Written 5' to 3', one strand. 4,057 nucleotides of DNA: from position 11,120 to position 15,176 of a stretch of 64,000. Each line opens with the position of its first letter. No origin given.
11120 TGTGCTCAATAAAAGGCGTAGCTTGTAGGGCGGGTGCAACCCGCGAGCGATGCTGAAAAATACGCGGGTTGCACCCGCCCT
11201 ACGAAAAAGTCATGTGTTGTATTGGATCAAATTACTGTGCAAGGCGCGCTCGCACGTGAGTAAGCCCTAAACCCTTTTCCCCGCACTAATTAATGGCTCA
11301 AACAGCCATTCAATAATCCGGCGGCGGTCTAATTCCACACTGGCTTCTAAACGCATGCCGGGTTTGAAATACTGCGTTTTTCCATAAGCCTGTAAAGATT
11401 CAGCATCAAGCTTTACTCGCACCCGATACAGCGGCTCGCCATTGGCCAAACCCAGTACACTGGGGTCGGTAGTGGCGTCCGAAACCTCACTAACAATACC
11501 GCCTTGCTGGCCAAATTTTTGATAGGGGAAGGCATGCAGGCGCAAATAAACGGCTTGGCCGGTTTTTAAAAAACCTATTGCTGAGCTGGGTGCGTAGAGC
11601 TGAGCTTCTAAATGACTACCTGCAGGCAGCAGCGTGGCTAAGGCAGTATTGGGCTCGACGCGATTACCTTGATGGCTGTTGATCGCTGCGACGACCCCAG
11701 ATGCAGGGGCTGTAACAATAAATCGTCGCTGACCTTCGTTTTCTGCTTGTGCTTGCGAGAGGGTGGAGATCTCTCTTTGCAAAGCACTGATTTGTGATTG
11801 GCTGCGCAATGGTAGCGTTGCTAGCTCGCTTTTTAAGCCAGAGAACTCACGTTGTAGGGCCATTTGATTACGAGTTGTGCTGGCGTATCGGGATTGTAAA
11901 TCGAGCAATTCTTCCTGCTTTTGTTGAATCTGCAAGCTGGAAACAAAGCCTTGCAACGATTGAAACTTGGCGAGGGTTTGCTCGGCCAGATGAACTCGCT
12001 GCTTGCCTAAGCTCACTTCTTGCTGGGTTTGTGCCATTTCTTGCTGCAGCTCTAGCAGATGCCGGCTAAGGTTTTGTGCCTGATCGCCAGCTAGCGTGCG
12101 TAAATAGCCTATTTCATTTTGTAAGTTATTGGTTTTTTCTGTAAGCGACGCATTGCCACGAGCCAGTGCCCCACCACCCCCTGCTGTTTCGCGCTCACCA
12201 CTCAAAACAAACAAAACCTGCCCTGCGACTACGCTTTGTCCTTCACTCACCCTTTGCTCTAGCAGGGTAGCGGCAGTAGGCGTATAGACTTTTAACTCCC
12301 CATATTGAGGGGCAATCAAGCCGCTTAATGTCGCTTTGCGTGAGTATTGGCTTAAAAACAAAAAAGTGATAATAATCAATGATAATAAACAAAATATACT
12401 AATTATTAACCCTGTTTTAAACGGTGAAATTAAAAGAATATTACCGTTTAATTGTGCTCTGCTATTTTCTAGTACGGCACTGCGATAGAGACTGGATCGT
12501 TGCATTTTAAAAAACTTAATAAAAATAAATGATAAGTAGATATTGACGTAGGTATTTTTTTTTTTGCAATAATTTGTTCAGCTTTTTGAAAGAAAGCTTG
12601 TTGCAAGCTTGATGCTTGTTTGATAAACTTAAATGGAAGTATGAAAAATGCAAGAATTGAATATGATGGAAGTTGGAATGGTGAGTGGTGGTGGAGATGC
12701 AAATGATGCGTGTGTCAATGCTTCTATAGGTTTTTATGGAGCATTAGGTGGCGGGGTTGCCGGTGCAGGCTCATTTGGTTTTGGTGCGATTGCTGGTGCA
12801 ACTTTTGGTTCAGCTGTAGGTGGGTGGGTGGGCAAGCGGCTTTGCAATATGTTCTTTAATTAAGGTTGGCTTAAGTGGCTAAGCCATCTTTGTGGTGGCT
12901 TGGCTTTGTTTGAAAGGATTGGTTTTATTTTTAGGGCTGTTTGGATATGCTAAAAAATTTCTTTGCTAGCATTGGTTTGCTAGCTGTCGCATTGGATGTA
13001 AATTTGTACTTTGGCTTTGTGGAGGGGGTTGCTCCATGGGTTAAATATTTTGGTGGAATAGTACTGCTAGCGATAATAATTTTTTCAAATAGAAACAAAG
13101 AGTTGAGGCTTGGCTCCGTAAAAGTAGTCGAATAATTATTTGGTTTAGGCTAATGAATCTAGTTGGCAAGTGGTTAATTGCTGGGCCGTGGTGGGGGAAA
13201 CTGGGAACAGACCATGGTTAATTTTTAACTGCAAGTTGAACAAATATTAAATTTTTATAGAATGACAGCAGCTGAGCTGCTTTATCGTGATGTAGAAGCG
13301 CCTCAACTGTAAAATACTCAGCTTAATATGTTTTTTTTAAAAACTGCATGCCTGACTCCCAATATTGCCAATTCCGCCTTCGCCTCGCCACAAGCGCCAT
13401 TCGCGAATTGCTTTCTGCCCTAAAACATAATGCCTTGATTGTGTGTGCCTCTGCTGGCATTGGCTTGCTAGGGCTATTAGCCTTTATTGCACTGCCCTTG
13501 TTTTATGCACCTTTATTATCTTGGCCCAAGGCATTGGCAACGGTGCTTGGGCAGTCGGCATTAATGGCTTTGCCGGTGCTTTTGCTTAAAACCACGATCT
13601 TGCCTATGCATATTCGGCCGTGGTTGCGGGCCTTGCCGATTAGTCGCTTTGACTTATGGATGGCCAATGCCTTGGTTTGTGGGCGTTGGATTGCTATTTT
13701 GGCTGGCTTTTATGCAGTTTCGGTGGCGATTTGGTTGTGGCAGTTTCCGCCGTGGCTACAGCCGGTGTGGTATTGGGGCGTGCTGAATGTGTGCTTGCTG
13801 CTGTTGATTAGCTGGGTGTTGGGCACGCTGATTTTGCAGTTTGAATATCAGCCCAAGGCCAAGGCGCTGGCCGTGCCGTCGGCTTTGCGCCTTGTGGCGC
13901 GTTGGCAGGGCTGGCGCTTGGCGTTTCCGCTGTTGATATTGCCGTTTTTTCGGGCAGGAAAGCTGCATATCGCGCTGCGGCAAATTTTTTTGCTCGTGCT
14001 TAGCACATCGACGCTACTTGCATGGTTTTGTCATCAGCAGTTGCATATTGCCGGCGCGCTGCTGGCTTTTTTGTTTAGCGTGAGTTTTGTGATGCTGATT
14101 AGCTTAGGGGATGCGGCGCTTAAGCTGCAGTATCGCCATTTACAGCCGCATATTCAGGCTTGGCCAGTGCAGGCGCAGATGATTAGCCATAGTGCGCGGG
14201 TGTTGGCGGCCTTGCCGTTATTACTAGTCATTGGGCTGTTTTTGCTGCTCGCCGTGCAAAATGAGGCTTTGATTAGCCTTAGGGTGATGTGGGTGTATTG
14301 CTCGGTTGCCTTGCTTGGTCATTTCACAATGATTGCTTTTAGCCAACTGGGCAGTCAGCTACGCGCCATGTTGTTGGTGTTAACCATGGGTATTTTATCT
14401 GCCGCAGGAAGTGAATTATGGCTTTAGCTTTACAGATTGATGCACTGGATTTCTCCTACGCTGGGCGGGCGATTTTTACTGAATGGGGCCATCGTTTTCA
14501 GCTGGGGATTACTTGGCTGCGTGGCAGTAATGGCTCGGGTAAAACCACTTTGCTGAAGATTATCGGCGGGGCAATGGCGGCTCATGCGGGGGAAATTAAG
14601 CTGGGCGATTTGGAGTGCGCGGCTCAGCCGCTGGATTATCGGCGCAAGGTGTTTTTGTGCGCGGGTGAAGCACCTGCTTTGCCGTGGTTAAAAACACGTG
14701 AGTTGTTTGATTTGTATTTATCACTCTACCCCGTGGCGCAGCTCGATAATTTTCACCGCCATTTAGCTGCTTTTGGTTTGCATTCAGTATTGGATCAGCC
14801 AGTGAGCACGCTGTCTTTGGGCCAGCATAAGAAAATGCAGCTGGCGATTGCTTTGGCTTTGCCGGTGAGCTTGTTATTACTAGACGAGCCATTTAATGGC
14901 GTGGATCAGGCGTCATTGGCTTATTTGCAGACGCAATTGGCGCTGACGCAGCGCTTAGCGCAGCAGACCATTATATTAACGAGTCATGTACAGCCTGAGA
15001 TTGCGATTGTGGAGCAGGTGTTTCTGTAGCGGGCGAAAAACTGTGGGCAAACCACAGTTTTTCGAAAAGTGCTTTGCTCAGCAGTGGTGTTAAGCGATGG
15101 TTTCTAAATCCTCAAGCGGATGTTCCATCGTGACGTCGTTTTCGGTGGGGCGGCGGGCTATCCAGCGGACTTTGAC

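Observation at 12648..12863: Precursor core is a Cys-clamped glycine-zipper hairpin with a microcin V/L-like RLCN motif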

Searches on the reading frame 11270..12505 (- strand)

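Call 3: search_protein_families(library=pfam, proteins=[window:11270-12505:-], max_evalue=1)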
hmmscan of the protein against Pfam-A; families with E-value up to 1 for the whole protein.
window:11270-12505:- (412 aa): 7 families
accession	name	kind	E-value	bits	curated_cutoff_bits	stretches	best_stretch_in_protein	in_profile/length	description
PF13437.12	HlyD_3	-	3.3e-15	57.1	22.2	1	264-375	2-98/106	HlyD family secretion protein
PF16576.10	HlyD_D23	-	4e-12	46.3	30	1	190-334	53-180/214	Barrel-sandwich domain of CusB or HlyD membrane-fusion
PF13533.13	Biotin_lipoyl_2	-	1.1e-05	25.5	29.8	1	75-101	5-31/32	Biotin-lipoyl like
PF00364.28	Biotin_lipoyl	-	0.00027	21.1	22.1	1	263-292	44-73/73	Biotin-requiring enzyme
PF02601.20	Exonuc_VII_L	-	0.048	13.6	35.9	1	119-252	147-272/315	Exonuclease VII, large subunit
PF05896.17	NQRA_N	-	0.13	12.9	25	0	258-277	61-80/94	NqrA N-terminal barrel-sandwich hybrid domain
PF00529.27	CusB_dom_1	-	0.86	10.3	26.5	0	305-360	12-56/89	Cation efflux system protein CusB domain 1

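Call 4: search_protein_families(library=ncbifam, proteins=[window:11270-12505:-], max_evalue=1)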
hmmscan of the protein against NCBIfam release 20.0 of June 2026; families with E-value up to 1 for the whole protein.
window:11270-12505:- (412 aa): 19 families
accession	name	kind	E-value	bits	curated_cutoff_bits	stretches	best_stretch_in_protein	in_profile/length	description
TIGR01843.1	type_I_hlyD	subfamily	1.2e-40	139.8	208.65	2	136-409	138-415/422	HlyD family type I secretion periplasmic adaptor subunit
TIGR02971.1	heterocyst_DevB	subfamily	1.5e-11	44.3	129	1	61-333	4-274/327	ABC exporter membrane fusion protein, DevB family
TIGR03794.1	NHLM_micro_HlyD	equivalog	1.2e-09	37.5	156.2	1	55-309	43-304/421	NHLP bacteriocin system secretion protein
TIGR01730.1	RND_mfp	subfamily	3.8e-07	29.4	94.9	1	237-345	113-217/322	efflux RND transporter periplasmic adaptor subunit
TIGR00998.1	8a0101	subfamily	5.4e-07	28.9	390.8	1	83-345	39-285/334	EmrA/EmrK family multidrug efflux transporter periplasmic adaptor subunit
NF045487.1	ASRP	equivalog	1.1e-05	24.3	300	1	119-259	334-468/593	archaea-specific SMC-related protein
NF007785.0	PRK10476.1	equivalog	9.6e-05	21.4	376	1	140-294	99-241/347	multidrug transporter subunit MdtN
TIGR01347.1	sucB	equivalog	0.00054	19.3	378.65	1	71-215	44-180/404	dihydrolipoyllysine-residue succinyltransferase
TIGR01108.1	oadA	equivalog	0.00061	18.4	756.5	1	176-307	435-561/582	sodium-extruding oxaloacetate decarboxylase subunit alpha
TIGR02169.1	SMC_prok_A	equivalog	0.0017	16.1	729.4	1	123-258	675-813/1165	chromosome segregation protein SMC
TIGR00999.1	8a0102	subfamily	0.0025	16.9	319.3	1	215-320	54-150/271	CzcB/NccB family metal efflux transporter periplasmic adaptor subunit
NF004309.0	PRK05704.1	equivalog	0.0048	16.3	449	0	71-215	46-184/408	2-oxoglutarate dehydrogenase complex dihydrolipoyllysine-residue succinyltransferase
NF010643.0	PRK14040.1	subfamily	0.065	11.7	892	0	142-290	402-555/595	oxaloacetate decarboxylase subunit alpha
NF007850.1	PRK10559.1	equivalog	0.082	12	400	0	241-287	130-173/303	p-hydroxybenzoic acid efflux pump subunit AaeA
NF004173.0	PRK05641.1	equivalog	0.093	13.3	199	0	67-102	81-116/153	putative acetyl-CoA carboxylase biotin carboxyl carrier protein subunit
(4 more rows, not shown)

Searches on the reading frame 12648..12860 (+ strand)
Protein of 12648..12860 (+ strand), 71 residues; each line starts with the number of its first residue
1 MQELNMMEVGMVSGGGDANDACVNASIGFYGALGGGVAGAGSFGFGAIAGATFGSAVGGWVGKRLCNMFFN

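Call 3: search_protein_families(library=pfam, proteins=[window:12648-12860:+], max_evalue=1)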
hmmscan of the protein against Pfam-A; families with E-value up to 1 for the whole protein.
window:12648-12860:+ (71 aa): 2 families
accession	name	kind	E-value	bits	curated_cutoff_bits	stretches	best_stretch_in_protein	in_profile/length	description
PF17508.7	MccV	-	0.13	13.3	27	1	1-58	1-52/104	Microcin V bacteriocin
PF21724.2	DUF6861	-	0.18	11.7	28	1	29-65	48-84/194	Family of unknown function (DUF6861)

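Call 4: search_protein_families(library=ncbifam, proteins=[window:12648-12860:+], max_evalue=1)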
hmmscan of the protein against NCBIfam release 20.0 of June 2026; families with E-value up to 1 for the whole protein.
window:12648-12860:+ (71 aa): 1 family
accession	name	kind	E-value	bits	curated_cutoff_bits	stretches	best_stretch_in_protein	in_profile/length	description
NF051486.1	E492_microcin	equivalog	0.31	11.6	50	1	1-58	1-51/88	E492 group microcin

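Call 5: find_homologous_proteins(query=window:12648-12860:+, max_evalue=0.01)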
Query window:12648-12860:+ (71 aa): 1 proteins with E <= 0.01 among 47 candidates.
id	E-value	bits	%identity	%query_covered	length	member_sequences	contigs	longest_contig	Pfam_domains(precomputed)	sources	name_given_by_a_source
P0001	1.2e-36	141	100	100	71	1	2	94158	-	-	-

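Call 14: search_protein_representatives(protein=window:12648-12860:+)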
Query: 71 residues. Proteins with E-value up to 0.001 (for the whole library): 2; up to 1e-10: 1; up to 1e-30: 1. The best 2 are listed.
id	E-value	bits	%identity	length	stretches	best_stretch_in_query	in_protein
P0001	3.9e-37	141.4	100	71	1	1-71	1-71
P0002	1.4e-04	38.1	46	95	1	1-67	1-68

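Call 17: find_encoding_contigs(protein=P0002, flank=8000)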
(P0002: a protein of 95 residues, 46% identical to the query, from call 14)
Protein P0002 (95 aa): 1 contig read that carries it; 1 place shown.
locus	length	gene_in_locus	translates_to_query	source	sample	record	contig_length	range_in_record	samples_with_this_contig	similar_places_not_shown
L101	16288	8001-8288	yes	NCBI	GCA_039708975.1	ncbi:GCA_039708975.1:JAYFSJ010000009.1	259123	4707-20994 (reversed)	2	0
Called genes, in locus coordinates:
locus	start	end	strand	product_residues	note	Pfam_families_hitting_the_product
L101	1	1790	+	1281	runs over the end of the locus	PF24801:FNIII-A_GpJ, PF13550:Phage-tail_3, PF09327:Phage_Tail_Tip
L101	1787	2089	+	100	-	-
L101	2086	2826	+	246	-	-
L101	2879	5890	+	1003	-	PF13884:Peptidase_S74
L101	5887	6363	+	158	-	-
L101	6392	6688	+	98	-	PF04550:Phage_holin_3_2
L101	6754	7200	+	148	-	PF05257:CHAP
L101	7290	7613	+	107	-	-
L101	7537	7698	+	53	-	-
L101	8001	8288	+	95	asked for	-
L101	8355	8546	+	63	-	-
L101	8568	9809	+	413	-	PF00364:Biotin_lipoyl (faint), PF25917:BSH_RND, PF25973:BSH_CzcB (faint), PF25997:BSH_YhbJ (faint), PF25919:BSH_CusB (weak), PF26002:Beta-barrel_AprE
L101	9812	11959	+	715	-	PF03412:Peptidase_C39, PF00664:ABC_membrane, PF00005:ABC_tran, PF02463:SMC_N (faint)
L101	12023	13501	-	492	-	PF00239:Resolvase, PF07508:Recombinase (weak)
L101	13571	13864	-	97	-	-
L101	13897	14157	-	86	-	PF24668:KH_Vigilin (weak)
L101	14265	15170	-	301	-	PF00126:HTH_1, PF03466:LysR_substrate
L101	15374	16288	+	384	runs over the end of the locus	PF01546:Peptidase_M20, PF07687:M20_dimer (weak)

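Call 19: find_homologous_proteins(query=A1, max_evalue=10)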
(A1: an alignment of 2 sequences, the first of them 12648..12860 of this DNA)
Query A1 (2 sequences) (71 aa, profile of the alignment): 2 proteins with E <= 10 among 686 candidates.
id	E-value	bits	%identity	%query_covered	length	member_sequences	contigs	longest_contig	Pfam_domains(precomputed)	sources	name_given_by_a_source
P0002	2.4e-47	177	46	93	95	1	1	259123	-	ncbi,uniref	ncbi:hypothetical protein VA599_13265 [Chromobacterium sp. TRC.1.1.SA]|uniref:Glycine zipper domain-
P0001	3.0e-27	113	100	100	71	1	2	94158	-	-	-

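Call 26: search_dna_similar(query=window:12648-12860:+, collection=plasmids, mode=protein, max_evalue=10, max_rows=15)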
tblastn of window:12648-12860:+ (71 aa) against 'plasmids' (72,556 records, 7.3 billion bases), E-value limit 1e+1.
No match.

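Call 43: search_solved_structures(query=A1, max_evalue=10, show_alignments=3)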
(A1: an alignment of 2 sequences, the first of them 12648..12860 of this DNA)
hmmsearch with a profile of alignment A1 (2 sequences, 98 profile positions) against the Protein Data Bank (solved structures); distinct sequences matched with E-value up to 10: 4.
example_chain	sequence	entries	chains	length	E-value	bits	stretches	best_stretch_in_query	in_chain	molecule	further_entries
9cww_A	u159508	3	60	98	0.064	17.1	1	43-76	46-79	Coiled-coil-helix-coiled-coil-helix domain-containing protein 10, mitochondrial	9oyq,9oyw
9oyo_A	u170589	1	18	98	0.065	17.1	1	43-76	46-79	Coiled-coil-helix-coiled-coil-helix domain-containing protein 10, mitochondrial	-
9oyr_A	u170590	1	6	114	0.13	16.1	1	43-80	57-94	Coiled-coil-helix-coiled-coil-helix domain-containing protein 2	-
9oyt_A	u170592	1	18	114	0.22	15.4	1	44-80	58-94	Coiled-coil-helix-coiled-coil-helix domain-containing protein 2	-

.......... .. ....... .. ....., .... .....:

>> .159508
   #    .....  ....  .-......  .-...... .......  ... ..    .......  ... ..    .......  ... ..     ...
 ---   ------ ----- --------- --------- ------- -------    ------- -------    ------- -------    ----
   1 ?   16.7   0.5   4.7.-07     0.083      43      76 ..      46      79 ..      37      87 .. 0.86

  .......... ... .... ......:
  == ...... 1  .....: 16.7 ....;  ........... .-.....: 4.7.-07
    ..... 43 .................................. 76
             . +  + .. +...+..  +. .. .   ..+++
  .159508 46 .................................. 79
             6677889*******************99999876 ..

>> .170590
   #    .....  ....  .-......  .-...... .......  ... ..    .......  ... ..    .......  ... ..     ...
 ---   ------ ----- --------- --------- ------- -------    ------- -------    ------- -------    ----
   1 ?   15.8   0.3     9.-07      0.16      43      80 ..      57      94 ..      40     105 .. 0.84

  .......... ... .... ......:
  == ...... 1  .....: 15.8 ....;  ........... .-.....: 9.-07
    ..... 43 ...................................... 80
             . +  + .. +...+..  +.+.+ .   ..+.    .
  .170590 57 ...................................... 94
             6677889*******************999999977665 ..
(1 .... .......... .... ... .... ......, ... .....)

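Call 55: search_protein_families(library=pfam, proteins=[L101:8046-8285:+], max_evalue=10)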
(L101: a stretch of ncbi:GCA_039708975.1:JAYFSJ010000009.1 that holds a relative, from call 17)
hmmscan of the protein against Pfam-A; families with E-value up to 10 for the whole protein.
L101:8046-8285:+ (80 aa): 5 families
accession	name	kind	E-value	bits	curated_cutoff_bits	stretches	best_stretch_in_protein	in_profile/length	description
PF13488.11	Gly-zipper_Omp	-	0.0035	17.7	25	1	17-50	7-41/46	Glycine zipper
PF05433.20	Rick_17kDa_Anti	-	0.064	13.6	24.2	1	17-45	11-40/43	Glycine zipper 2TM domain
PF13441.11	Gly-zipper_YMGG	-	0.83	9.8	28.9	1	17-45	18-44/45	YMGG-like Gly-zipper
PF20721.2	C19orf12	-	1.6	9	30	1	12-48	48-80/163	C19orf12-like protein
PF04829.18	PT-VENN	-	6.3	7.5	20.3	1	31-57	15-41/52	Pre-toxin domain with VENN motif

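Call 67: find_related_loci(query=A1, collection=metagenome_contigs, flank=6000)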
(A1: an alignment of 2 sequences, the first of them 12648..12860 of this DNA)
Query A1 (71 aa) in metagenome_contigs; peptide patterns used: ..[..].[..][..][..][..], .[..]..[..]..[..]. (x = any residue, [..] = any of these).
396 stretches matched a pattern, but none encodes a relative of the query by tblastn (E <= 1e-3).

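Call 68: find_related_loci(query=A1, collection=viral_contigs, flank=6000)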
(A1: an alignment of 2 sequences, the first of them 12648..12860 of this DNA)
Query A1 (71 aa) in viral_contigs; peptide patterns used: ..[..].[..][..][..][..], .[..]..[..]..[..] (x = any residue, [..] = any of these).
87 stretches matched a pattern, but none encodes a relative of the query by tblastn (E <= 1e-3).

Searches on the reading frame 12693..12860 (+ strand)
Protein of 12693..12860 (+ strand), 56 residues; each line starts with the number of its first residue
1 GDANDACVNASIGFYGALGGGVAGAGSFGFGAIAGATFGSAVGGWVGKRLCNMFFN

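Call 38: predict_structure(protein=window:12693-12860:+)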
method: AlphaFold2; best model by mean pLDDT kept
length: 56 residues; sequences in the alignment: 1
mean_pLDDT: 67.0   pTM: 0.40
mean pLDDT of the five models: 67.0, 66.8, 61.2, 60.9, 58.4
residues with pLDDT >= 90: 0; 70-90: 22; 50-70: 33; < 50: 1
segments of 3 or more residues with pLDDT < 50: none
pLDDT, mean of each block of 10 residues (from residue 1): 67 68 58 70 72 65
secondary structure, 60 per line:
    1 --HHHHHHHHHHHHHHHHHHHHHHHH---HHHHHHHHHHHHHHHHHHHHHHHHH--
elements in order: H3-26 H30-54

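Call 42: fold_search(model_id=the predicted structure, library=pdb)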
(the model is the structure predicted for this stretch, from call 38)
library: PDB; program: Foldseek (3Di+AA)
matches with E <= 10: 5; with E <= 0.001: 0
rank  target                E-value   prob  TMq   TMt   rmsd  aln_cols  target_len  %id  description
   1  7blz_K                5.5e+00  0.35  0.64  0.66   2.1        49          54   22  Red alga C.merolae Photosystem I (released 2022-03-02)
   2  9ngu_Ah               6.6e+00  0.41  0.67  0.21   2.0        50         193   22  In situ cryo-EM structure of outer membrane cap (OMC) of the Legionella Dot/Icm T4SS machine (released 2025-09-17)
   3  7ojf_A                6.6e+00  0.14  0.52  0.26   3.3        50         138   22  CRYO-EM STRUCTURE OF SLYB13-BAMA FROM ESCHERICHIA COLI. (released 2022-07-27)
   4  7dyr_A                7.5e+00  0.25  0.63  0.49   3.1        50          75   24  CryoEM Structure of Mannose Transporter ManYZ and Microcin E492 (MceA) complex (released 2021-09-01)
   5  7aqq_f                9.5e+00  0.15  0.61  0.39   2.6        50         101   14  Cryo-EM structure of Arabidopsis thaliana Complex-I (membrane core) (released 2021-12-08)

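Call 55: search_protein_families(library=pfam, proteins=[window:12693-12860:+], max_evalue=10)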
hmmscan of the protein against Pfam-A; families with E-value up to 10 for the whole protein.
window:12693-12860:+ (56 aa): 2 families
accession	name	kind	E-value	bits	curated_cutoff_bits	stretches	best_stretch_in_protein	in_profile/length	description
PF21724.2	DUF6861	-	0.026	14.4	28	1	14-50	48-84/194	Family of unknown function (DUF6861)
PF13488.11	Gly-zipper_Omp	-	0.22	11.9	25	1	16-49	6-41/46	Glycine zipper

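Call 69: find_related_loci(query=A5, collection=metagenome_contigs, flank=6000)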
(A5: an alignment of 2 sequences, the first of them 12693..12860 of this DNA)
Query A5 (56 aa) in metagenome_contigs; peptide patterns used: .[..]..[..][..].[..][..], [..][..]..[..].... (x = any residue, [..] = any of these).
600 stretches matched a pattern, but none encodes a relative of the query by tblastn (E <= 1e-3).

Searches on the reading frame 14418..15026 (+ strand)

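Call 3: search_protein_families(library=pfam, proteins=[window:14418-15026:+], max_evalue=1)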
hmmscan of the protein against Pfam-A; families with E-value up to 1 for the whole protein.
window:14418-15026:+ (203 aa): 13 families
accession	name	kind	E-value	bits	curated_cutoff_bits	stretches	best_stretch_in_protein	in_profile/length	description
PF00005.33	ABC_tran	-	2.8e-19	70.5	25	1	31-160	13-137/137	ABC transporter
PF13304.12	AAA_21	-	1.6e-07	32.1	27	2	115-190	221-298/304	AAA domain, putative AbiEii toxin, Type IV TA system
PF02463.25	SMC_N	-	0.00094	19.1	40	1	25-49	20-44/220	RecF/RecN/SMC N terminal domain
PF13476.12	AAA_23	-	0.0033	18.5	27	1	27-53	17-43/201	AAA domain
PF24883.2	NPHP3_N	-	0.02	15.5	24.8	1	20-49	12-42/164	Nephrocystin 3, N-terminal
PF13555.12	AAA_29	-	0.023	14.9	27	1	30-46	23-39/61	P-loop containing region of AAA domain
PF25199.1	nSTAND_NTPase5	-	0.039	14.2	34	1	29-54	41-66/145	Novel STAND NTPase 5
PF00004.35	AAA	-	0.04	14.8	21.2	1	34-66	3-35/131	ATPase family associated with various cellular activities (AAA)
PF13604.12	AAA_30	-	0.048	13.8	27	1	31-60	20-49/191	AAA domain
PF05729.18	NACHT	-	0.052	13.8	26.7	1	32-53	3-24/167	NACHT domain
PF13558.12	SbcC_Walker_B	-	0.078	13.7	27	1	150-170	64-84/90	SbcC/RAD50-like, Walker B motif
PF00910.28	RNA_helicase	-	0.17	12.8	21.5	1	33-61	2-30/105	RNA helicase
PF13175.12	AAA_15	-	0.36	10.8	32.1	1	31-49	25-43/374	AAA ATPase domain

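Call 4: search_protein_families(library=ncbifam, proteins=[window:14418-15026:+], max_evalue=1)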
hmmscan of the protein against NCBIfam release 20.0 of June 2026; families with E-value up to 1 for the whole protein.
window:14418-15026:+ (203 aa): 177 families (the best 25 are shown)
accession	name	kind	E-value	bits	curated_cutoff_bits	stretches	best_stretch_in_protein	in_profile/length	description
NF010061.0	PRK13538.1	equivalog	4e-26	91.8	195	1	4-192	5-193/211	cytochrome c biogenesis heme-transporting ATPase CcmA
TIGR01189.1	ccmA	equivalog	1.3e-23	83.7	131.6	1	10-193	6-188/198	heme ABC exporter ATP-binding protein CcmA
NF010062.0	PRK13540.1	equivalog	6.4e-19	68.4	274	1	6-192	3-187/200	cytochrome c biogenesis protein CcmA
NF040873.1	AztA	equivalog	1.9e-18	66.7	220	1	30-196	19-183/191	zinc ABC transporter ATP-binding protein AztA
NF000355.4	ribo_prot_ABC_F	equivalog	3e-18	66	380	1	36-190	35-172/499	ribosomal protection-like ABC-F family protein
NF008421.0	PRK11248.1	equivalog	9.9e-18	64.5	357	1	5-192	2-190/255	taurine ABC transporter ATP-binding subunit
NF033858.1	ABC2_perm_RbbA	equivalog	1.1e-17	63.3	1050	1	36-194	299-460/909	ribosome-associated ATPase/putative transporter RbbA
TIGR03864.1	PQQ_ABC_ATP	hypoth_equivalog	1.3e-17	64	302.25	1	4-201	1-202/236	ABC transporter, ATP-binding subunit, PQQ-dependent alcohol dehydrogenase system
TIGR04406.1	LPS_export_lptB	equivalog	2.6e-17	62.9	240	1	5-202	2-206/239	LPS export ABC transporter ATP-binding protein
TIGR03873.1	F420-0_ABC_ATP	hypoth_equivalog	3.8e-17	62.4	372.4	1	5-187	2-192/256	putative F420-0 ABC transporter ATP-binding protein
NF041774.1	tung_ATPbind_TupC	equivalog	1.7e-16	60.1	400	1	30-190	27-187/319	tungstate ABC transporter ATP-binding protein TupC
NF007601.2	PRK10247.1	equivalog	2.6e-16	59.7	292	1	5-201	2-201/204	iron efflux ABC transporter ATP-binding subunit FetA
TIGR02857.1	CydD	equivalog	3.1e-16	59.4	435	1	4-201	321-526/529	thiol reductant ABC exporter subunit CydD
TIGR03740.1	galliderm_ABC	subfamily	3.8e-16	59.4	309.75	1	34-198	31-190/223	lantibiotic protection ABC transporter ATP-binding subunit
TIGR01188.1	drrA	subfamily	8.9e-16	58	312.45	1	34-192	24-184/302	daunorubicin resistance ABC transporter, ATP-binding protein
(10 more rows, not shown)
